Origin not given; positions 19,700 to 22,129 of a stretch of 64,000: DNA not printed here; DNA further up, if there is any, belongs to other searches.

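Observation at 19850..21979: Full-length topoisomerase VI B subunit with no A (Spo11-like) subunit gene anywhere in the 64-kb window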

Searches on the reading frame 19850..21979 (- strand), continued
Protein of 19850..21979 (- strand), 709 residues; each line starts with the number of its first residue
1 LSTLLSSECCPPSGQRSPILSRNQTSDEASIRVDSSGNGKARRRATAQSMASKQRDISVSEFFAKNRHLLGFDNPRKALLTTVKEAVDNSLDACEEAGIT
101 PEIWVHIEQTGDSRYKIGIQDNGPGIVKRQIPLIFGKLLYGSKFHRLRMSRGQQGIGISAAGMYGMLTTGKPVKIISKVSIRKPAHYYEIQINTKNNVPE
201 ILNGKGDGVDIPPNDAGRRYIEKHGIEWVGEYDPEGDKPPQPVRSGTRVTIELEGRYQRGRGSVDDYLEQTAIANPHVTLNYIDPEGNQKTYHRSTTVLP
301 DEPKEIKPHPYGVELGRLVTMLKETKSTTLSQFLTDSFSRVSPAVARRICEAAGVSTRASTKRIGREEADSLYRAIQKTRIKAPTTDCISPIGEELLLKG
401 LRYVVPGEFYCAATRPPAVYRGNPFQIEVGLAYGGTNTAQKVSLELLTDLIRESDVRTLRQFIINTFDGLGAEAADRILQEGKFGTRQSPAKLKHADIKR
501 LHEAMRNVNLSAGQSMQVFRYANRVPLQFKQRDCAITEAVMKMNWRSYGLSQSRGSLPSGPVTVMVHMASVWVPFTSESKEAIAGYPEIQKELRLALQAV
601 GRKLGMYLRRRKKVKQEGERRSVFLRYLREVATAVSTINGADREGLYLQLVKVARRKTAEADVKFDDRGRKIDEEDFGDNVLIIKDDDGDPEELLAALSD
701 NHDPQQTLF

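Call 7: find_homologous_proteins(query=window:19850-21979:-, max_evalue=1e-20)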
Query window:19850-21979:- (709 aa): 8000 proteins with E <= 1e-20 among 8000 candidates; the best 120 are listed.
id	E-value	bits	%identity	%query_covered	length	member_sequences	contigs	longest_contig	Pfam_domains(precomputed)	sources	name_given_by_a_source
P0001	0.0e+0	1557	100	97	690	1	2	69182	PF09239.18,PF02518.32,PF13589.13,PF05833.17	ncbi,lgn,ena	-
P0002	0.0e+0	1495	100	93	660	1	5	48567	PF09239.18,PF02518.32,PF13589.13,PF05833.17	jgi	-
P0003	0.0e+0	1396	93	93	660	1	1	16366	PF09239.18,PF02518.32,PF13589.13,PF05833.17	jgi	-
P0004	0.0e+0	1389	92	93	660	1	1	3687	PF09239.18,PF02518.32,PF13589.13,PF05833.17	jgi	jgi:DNA topoisomerase-6 subunit B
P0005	0.0e+0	1377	91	93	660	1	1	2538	PF09239.18,PF02518.32,PF13589.13,PF05833.17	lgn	-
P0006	0.0e+0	1313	85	95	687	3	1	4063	PF09239.18,PF02518.32,PF13589.13,PF05833.17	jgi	-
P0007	0.0e+0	1296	84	95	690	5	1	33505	PF09239.18,PF02518.32,PF13589.13,PF05833.17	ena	-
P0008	0.0e+0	1289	81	97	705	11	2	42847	PF09239.18,PF02518.32,PF13589.13,PF05833.17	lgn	-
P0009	0.0e+0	1285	84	94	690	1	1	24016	PF09239.18,PF02518.32,PF13589.13,PF05833.17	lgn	-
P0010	0.0e+0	1284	82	97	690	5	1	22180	PF09239.18,PF02518.32,PF13589.13,PF05833.17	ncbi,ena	-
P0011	0.0e+0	1284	83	95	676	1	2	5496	PF09239.18,PF02518.32,PF13589.13,PF05833.17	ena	-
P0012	0.0e+0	1282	83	95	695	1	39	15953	PF09239.18,PF02518.32,PF13589.13,PF05833.17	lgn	-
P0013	0.0e+0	1281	83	95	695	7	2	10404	PF09239.18,PF02518.32,PF13589.13,PF05833.17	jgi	jgi:DNA topoisomerase VI subunit B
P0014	0.0e+0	1278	83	95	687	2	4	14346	PF09239.18,PF02518.32,PF13589.13,PF05833.17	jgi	-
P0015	0.0e+0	1276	82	95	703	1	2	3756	PF09239.18,PF02518.32,PF13589.13,PF05833.17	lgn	-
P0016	0.0e+0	1275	82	96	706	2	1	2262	PF09239.18,PF02518.32,PF13589.13,PF05833.17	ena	-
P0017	0.0e+0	1275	84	92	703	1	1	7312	PF09239.18,PF02518.32,PF13589.13,PF05833.17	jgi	-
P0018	0.0e+0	1275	81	96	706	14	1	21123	PF09239.18,PF02518.32,PF13589.13,PF05833.17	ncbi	-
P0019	0.0e+0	1274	84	92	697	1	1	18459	PF09239.18,PF02518.32,PF13589.13,PF05833.17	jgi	-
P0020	0.0e+0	1274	82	95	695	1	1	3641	PF09239.18,PF02518.32,PF13589.13,PF05833.17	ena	-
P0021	0.0e+0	1273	83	95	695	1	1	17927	PF09239.18,PF02518.32,PF13589.13,PF05833.17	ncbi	-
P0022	0.0e+0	1271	80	96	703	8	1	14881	PF09239.18,PF02518.32,PF13589.13,PF05833.17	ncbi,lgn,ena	-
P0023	0.0e+0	1269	80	96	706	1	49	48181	PF09239.18,PF02518.32,PF13589.13,PF05833.17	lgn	-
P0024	0.0e+0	1269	80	96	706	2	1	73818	PF09239.18,PF02518.32,PF13589.13,PF05833.17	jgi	jgi:DNA topoisomerase-6 subunit B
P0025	0.0e+0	1268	81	96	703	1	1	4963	PF09239.18,PF02518.32,PF13589.13,PF05833.17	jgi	-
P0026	0.0e+0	1268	82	95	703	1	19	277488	PF09239.18,PF02518.32,PF13589.13,PF05833.17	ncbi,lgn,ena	-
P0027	0.0e+0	1267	82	95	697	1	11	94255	PF09239.18,PF02518.32,PF13589.13,PF05833.17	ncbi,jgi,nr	ncbi:MAG: DNA topoisomerase VI subunit B [Candidatus Anammoximicrobium sp.]|nr:DNA topoisomerase VI 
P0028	0.0e+0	1267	85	93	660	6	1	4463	PF09239.18,PF02518.32,PF13589.13,PF05833.17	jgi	-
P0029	0.0e+0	1266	81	96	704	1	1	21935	PF09239.18,PF02518.32,PF13589.13,PF05833.17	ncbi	-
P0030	0.0e+0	1266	84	93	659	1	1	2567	PF09239.18,PF02518.32,PF13589.13,PF05833.17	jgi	-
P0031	0.0e+0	1264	81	96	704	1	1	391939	PF09239.18,PF02518.32,PF13589.13,PF05833.17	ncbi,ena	-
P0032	0.0e+0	1263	80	97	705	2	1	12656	PF09239.18,PF02518.32,PF13589.13,PF05833.17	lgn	-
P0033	0.0e+0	1263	80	96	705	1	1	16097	PF09239.18,PF02518.32,PF13589.13,PF05833.17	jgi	jgi:DNA topoisomerase-6 subunit B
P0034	0.0e+0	1263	83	93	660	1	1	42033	PF09239.18,PF02518.32,PF13589.13,PF05833.17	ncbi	-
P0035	0.0e+0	1262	81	95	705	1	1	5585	PF09239.18,PF02518.32,PF13589.13,PF05833.17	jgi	jgi:DNA topoisomerase-6 subunit B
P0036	0.0e+0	1260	80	96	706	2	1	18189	PF09239.18,PF02518.32,PF13589.13,PF05833.17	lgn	-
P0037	0.0e+0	1257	79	97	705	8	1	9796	PF09239.18,PF02518.32,PF13589.13,PF05833.17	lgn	-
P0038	0.0e+0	1254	83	93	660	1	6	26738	PF09239.18,PF02518.32,PF13589.13,PF05833.17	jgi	-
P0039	0.0e+0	1253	80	96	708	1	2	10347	PF09239.18,PF02518.32,PF13589.13,PF05833.17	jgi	-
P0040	0.0e+0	1252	83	93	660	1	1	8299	PF09239.18,PF02518.32,PF13589.13,PF05833.17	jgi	-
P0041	0.0e+0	1250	80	96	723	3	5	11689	PF09239.18,PF02518.32,PF13589.13,PF05833.17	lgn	-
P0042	0.0e+0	1245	78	98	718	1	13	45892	PF09239.18,PF02518.32,PF13589.13,PF05833.17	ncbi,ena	-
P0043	0.0e+0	1239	80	95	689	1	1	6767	PF09239.18,PF02518.32,PF13589.13,PF05833.17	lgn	-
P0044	0.0e+0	1237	79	95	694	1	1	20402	PF09239.18,PF02518.32,PF13589.13,PF05833.17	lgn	-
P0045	0.0e+0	1229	80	95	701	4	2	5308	PF09239.18,PF02518.32,PF13589.13,PF05833.17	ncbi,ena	-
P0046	0.0e+0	1221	80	95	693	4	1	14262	PF09239.18,PF02518.32,PF13589.13,PF05833.17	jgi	jgi:DNA topoisomerase-6 subunit B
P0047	0.0e+0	1219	81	92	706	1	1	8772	PF09239.18,PF02518.32,PF13589.13,PF05833.17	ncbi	-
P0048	0.0e+0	1218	80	93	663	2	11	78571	PF09239.18,PF02518.32,PF13589.13,PF05833.17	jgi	jgi:DNA topoisomerase-6 subunit B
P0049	0.0e+0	1209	79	93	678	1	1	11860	PF09239.18,PF02518.32,PF13589.13,PF05833.17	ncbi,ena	-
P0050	0.0e+0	1209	78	95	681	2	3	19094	PF09239.18,PF02518.32,PF13589.13,PF05833.17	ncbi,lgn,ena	-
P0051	0.0e+0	1209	78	95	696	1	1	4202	PF09239.18,PF02518.32,PF13589.13,PF05833.17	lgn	-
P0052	0.0e+0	1207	78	95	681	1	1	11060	PF09239.18,PF02518.32,PF13589.13,PF05833.17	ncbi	-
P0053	0.0e+0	1205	76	98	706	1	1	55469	PF09239.18,PF02518.32,PF13589.13,PF05833.17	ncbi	-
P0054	0.0e+0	1203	78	95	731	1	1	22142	PF09239.18,PF02518.32,PF13589.13,PF05833.17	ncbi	-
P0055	0.0e+0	1200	78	95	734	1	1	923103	PF09239.18,PF02518.32,PF13589.13,PF05833.17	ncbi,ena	-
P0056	0.0e+0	1198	78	95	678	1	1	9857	PF09239.18,PF02518.32,PF13589.13,PF05833.17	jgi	jgi:DNA topoisomerase-6 subunit B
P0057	0.0e+0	1197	79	93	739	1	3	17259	PF09239.18,PF02518.32,PF13589.13,PF05833.17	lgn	-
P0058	0.0e+0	1197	78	95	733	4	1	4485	PF09239.18,PF02518.32,PF13589.13,PF05833.17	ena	-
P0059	0.0e+0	1197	77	97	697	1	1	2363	PF09239.18,PF02518.32,PF13589.13,PF05833.17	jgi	jgi:DNA topoisomerase-6 subunit B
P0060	0.0e+0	1195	78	96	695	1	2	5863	PF09239.18,PF02518.32,PF13589.13,PF05833.17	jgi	jgi:DNA topoisomerase-6 subunit B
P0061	0.0e+0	1190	77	96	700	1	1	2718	PF09239.18,PF02518.32,PF13589.13,PF00416.28,PF05833.17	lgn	-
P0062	0.0e+0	1190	78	95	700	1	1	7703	PF09239.18,PF02518.32,PF13589.13,PF05833.17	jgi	jgi:DNA topoisomerase-6 subunit B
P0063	0.0e+0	1189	80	92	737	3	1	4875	PF09239.18,PF02518.32,PF13589.13,PF05833.17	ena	-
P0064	0.0e+0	1189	77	95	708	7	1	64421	PF09239.18,PF02518.32,PF13589.13,PF05833.17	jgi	-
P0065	0.0e+0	1187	75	96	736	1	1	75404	PF09239.18,PF02518.32,PF13589.13,PF05833.17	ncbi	-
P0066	0.0e+0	1187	76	97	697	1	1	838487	PF09239.18,PF02518.32,PF13589.13,PF05833.17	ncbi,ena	-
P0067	0.0e+0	1186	77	95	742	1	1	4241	PF09239.18,PF02518.32,PF13589.13,PF05833.17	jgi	-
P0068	0.0e+0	1181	77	95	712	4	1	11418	PF09239.18,PF02518.32,PF13589.13,PF05833.17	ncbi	ncbi:MAG: DNA topoisomerase VI subunit B [Planctomycetota bacterium]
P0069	0.0e+0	1178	79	93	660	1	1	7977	PF09239.18,PF02518.32,PF13589.13,PF05833.17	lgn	-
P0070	0.0e+0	1176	75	96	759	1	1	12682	PF09239.18,PF02518.32,PF13589.13,PF05833.17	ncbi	-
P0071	0.0e+0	1175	73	100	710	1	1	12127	PF09239.18,PF02518.32,PF13589.13,PF05833.17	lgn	-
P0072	0.0e+0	1175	79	92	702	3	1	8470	PF09239.18,PF02518.32,PF13589.13,PF05833.17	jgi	-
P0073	0.0e+0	1173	78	93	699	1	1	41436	PF09239.18,PF02518.32,PF13589.13,PF05833.17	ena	-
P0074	0.0e+0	1172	77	95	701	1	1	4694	PF09239.18,PF02518.32,PF13589.13,PF05833.17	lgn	-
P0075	0.0e+0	1171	78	93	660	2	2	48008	PF09239.18,PF02518.32,PF13589.13,PF05833.17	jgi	jgi:DNA topoisomerase-6 subunit B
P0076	0.0e+0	1171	77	95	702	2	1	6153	PF09239.18,PF02518.32,PF13589.13,PF05833.17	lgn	-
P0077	0.0e+0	1170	77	96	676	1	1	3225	PF09239.18,PF02518.32,PF13589.13,PF05833.17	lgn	-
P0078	0.0e+0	1169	75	98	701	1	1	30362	PF09239.18,PF02518.32,PF13589.13,PF05833.17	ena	-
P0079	0.0e+0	1169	77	95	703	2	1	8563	PF09239.18,PF02518.32,PF13589.13,PF05833.17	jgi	-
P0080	0.0e+0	1168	78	92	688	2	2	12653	PF09239.18,PF02518.32,PF13589.13,PF05833.17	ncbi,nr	ncbi:MAG: ATP-binding protein [Pirellulaceae bacterium]|nr:ATP-binding protein [Pirellulaceae bacter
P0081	0.0e+0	1167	77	94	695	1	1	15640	PF09239.18,PF02518.32,PF13589.13,PF05833.17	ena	-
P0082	0.0e+0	1166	77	95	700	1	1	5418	PF09239.18,PF02518.32,PF13589.13,PF05833.17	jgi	-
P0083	0.0e+0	1165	77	93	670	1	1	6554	PF09239.18,PF02518.32,PF13589.13,PF05833.17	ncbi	-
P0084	0.0e+0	1164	77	94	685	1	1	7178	PF09239.18,PF02518.32,PF13589.13,PF00416.28,PF05833.17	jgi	-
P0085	0.0e+0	1161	75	95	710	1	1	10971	PF09239.18,PF02518.32,PF13589.13,PF05833.17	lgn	-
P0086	0.0e+0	1160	75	95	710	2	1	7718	PF09239.18,PF02518.32,PF13589.13,PF05833.17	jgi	jgi:DNA topoisomerase-6 subunit B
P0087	0.0e+0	1159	75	95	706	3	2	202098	PF09239.18,PF02518.32,PF13589.13,PF05833.17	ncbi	ncbi:MAG: DNA topoisomerase VI subunit B [Pirellulaceae bacterium]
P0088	0.0e+0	1159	78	91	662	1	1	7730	PF09239.18,PF02518.32,PF13589.13,PF05833.17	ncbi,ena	-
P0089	0.0e+0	1159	77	92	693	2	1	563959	PF09239.18,PF02518.32,PF13589.13,PF05833.17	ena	-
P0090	0.0e+0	1158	75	95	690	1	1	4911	PF09239.18,PF02518.32,PF13589.13,PF05833.17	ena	-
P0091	0.0e+0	1158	75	95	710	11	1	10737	PF09239.18,PF02518.32,PF13589.13,PF05833.17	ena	-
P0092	0.0e+0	1157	74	99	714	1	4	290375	PF09239.18,PF02518.32,PF13589.13,PF05833.17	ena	-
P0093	0.0e+0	1156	83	86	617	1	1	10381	PF09239.18,PF02518.32,PF13589.13,PF05833.17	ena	-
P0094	0.0e+0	1154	78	93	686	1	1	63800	PF09239.18,PF02518.32,PF13589.13,PF05833.17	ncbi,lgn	-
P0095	0.0e+0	1154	75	93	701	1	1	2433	PF09239.18,PF02518.32,PF13589.13,PF05833.17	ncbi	-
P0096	0.0e+0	1153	79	90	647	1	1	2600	PF09239.18,PF02518.32,PF13589.13,PF05833.17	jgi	jgi:DNA topoisomerase-6 subunit B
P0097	0.0e+0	1152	76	92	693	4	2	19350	PF09239.18,PF02518.32,PF13589.13,PF05833.17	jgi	jgi:DNA topoisomerase-6 subunit B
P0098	0.0e+0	1152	76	94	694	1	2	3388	PF09239.18,PF02518.32,PF13589.13,PF05833.17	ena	-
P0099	0.0e+0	1151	74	95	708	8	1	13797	PF09239.18,PF02518.32,PF13589.13,PF05833.17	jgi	jgi:DNA topoisomerase-6 subunit B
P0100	0.0e+0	1151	73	97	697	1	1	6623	PF09239.18,PF02518.32,PF13589.13,PF05833.17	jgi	-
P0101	0.0e+0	1150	75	95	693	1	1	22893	PF09239.18,PF02518.32,PF13589.13,PF05833.17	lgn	-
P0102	0.0e+0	1150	78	92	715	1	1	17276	PF09239.18,PF02518.32,PF13589.13,PF05833.17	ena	-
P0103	0.0e+0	1150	77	93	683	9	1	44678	PF09239.18,PF02518.32,PF13589.13,PF05833.17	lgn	-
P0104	0.0e+0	1149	77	92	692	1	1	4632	PF09239.18,PF02518.32,PF13589.13,PF05833.17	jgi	-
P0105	0.0e+0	1149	78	91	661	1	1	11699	PF09239.18,PF02518.32,PF13589.13,PF05833.17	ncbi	-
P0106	0.0e+0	1149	77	93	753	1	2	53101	PF09239.18,PF02518.32,PF13589.13,PF05833.17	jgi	-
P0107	0.0e+0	1147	74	98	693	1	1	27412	PF09239.18,PF02518.32,PF13589.13,PF00416.28,PF05833.17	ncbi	-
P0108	0.0e+0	1146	78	91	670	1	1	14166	PF09239.18,PF02518.32,PF13589.13,PF05833.17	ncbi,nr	ncbi:MAG: DNA topoisomerase VI subunit B [Pirellulaceae bacterium]|nr:DNA topoisomerase VI subunit B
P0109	0.0e+0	1145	78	91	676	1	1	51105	PF09239.18,PF02518.32,PF13589.13,PF05833.17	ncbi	-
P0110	0.0e+0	1145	75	95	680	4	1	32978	PF09239.18,PF02518.32,PF13589.13,PF05833.17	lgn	-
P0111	0.0e+0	1144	77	94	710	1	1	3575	PF09239.18,PF02518.32,PF13589.13,PF05833.17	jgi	-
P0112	0.0e+0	1144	78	91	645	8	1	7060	PF09239.18,PF02518.32,PF13589.13,PF05833.17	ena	-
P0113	0.0e+0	1144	74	96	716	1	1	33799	PF09239.18,PF02518.32,PF13589.13,PF05833.17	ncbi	-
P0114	0.0e+0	1143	77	92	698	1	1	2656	PF09239.18,PF02518.32,PF13589.13,PF05833.17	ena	-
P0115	0.0e+0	1143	76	93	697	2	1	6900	PF09239.18,PF02518.32,PF13589.13,PF05833.17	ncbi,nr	ncbi:MAG: DNA topoisomerase VI subunit B [Myxococcales bacterium]|nr:MAG: DNA topoisomerase VI subun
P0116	0.0e+0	1143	76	94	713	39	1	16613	PF09239.18,PF02518.32,PF13589.13,PF05833.17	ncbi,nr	ncbi:MAG TPA: ATP-binding protein [Pirellulaceae bacterium]|nr:ATP-binding protein [Pirellulaceae ba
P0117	0.0e+0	1142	74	95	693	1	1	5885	PF09239.18,PF02518.32,PF13589.13,PF05833.17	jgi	-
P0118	0.0e+0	1141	77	93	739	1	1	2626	PF09239.18,PF02518.32,PF13589.13,PF05833.17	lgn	-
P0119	0.0e+0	1141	75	95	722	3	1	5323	PF09239.18,PF02518.32,PF13589.13,PF05833.17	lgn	-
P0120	0.0e+0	1141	78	91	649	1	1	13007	PF09239.18,PF02518.32,PF13589.13,PF05833.17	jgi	jgi:DNA topoisomerase-6 subunit B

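Call 8: find_encoding_contigs(protein=P0001, flank=10000, max_places=4)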
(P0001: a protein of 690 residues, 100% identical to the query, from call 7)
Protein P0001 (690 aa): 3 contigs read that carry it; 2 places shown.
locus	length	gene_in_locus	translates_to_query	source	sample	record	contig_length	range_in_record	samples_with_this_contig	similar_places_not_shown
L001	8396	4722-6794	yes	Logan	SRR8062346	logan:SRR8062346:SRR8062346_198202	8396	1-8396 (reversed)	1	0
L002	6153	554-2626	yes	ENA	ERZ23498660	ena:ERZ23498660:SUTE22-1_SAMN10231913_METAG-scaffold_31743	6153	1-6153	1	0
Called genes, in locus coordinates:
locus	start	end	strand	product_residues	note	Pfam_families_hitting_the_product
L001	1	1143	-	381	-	?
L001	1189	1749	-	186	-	PF00583:Acetyltransf_1, PF13508:Acetyltransf_7, PF13673:Acetyltransf_10, PF08445:FR47 (weak)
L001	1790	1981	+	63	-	-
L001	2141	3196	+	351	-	PF04055:Radical_SAM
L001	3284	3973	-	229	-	-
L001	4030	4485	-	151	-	-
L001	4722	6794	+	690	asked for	PF02518:HATPase_c, PF13589:HATPase_c_3 (weak), PF05833:NFACT_N (faint), PF09239:Topo-VIb_trans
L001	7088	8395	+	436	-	?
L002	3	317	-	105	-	?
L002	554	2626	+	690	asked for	PF02518:HATPase_c, PF13589:HATPase_c_3 (weak), PF05833:NFACT_N (faint), PF09239:Topo-VIb_trans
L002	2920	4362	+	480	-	PF07585:BBP7 (faint)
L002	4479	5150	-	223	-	PF01467:CTP_transf_like (faint)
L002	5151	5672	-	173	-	PF02464:CinA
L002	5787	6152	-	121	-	?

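Call 9: find_encoding_contigs(protein=P0055, flank=10000, max_places=2)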
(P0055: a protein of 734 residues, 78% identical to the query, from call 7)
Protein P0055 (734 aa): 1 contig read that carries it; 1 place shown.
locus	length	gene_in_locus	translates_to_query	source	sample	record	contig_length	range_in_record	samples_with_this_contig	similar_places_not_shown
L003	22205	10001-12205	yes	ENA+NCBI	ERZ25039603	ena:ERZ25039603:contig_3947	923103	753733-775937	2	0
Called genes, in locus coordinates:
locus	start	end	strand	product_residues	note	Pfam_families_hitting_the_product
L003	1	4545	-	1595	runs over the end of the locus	PF13620:CarboxypepD_reg (weak), PF07703:A2M_BRD (faint), PF01835:MG2, PF00207:A2M, PF17973:bMG10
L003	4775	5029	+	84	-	-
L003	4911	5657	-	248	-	-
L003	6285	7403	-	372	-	-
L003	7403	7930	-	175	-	-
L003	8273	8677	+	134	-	-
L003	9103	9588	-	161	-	-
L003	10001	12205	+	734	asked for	PF02518:HATPase_c, PF13589:HATPase_c_3 (weak), PF05833:NFACT_N (weak), PF09239:Topo-VIb_trans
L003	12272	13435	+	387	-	PF04406:TP6A_N, PF20768:Topo_VI_alpha, PF21180:TOP6A-Spo11_Toprim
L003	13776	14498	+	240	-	PF02463:SMC_N (weak), PF00005:ABC_tran, PF13304:AAA_21 (faint)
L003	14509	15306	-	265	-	PF00034:Cytochrom_C (faint), PF13442:Cytochrome_CBB3 (faint)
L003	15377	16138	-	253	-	-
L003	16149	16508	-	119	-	PF13646:HEAT_2 (weak)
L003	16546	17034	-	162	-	-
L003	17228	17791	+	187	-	-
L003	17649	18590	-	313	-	PF02837:Glyco_hydro_2_N (weak)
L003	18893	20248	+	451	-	PF01408:GFO_IDH_MocA, PF19051:GFO_IDH_MocA_C2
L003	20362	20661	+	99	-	-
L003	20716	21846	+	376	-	-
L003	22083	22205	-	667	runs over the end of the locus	PF07690:MFS_1, PF00854:PTR2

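Call 10: find_encoding_contigs(protein=P0066, flank=10000, max_places=2)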
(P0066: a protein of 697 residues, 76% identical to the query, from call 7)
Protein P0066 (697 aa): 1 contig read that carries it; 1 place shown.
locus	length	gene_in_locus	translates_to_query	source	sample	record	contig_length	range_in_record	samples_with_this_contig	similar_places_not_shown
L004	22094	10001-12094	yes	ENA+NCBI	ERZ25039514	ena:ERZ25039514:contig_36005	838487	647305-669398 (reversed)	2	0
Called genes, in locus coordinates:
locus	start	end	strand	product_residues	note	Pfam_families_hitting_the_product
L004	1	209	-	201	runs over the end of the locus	PF01327:Pep_deformylase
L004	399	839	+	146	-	-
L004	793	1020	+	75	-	-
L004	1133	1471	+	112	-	-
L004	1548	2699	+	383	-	PF07719:TPR_2 (faint), PF13174:TPR_6 (faint), PF14559:TPR_19 (faint), PF21545:T7SS_EccA1_N (weak)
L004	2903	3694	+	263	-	PF01618:MotA_ExbB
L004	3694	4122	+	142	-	PF02472:ExbD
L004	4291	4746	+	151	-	PF02472:ExbD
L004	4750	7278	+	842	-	PF13174:TPR_6 (faint), PF07719:TPR_2 (faint), PF13414:TPR_11 (faint), PF13428:TPR_14 (weak), PF14559:TPR_19 (weak)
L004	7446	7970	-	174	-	-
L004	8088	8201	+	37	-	-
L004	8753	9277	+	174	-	-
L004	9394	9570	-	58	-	-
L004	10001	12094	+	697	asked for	PF02518:HATPase_c, PF13589:HATPase_c_3 (weak), PF05833:NFACT_N (faint), PF09239:Topo-VIb_trans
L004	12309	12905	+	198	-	PF04406:TP6A_N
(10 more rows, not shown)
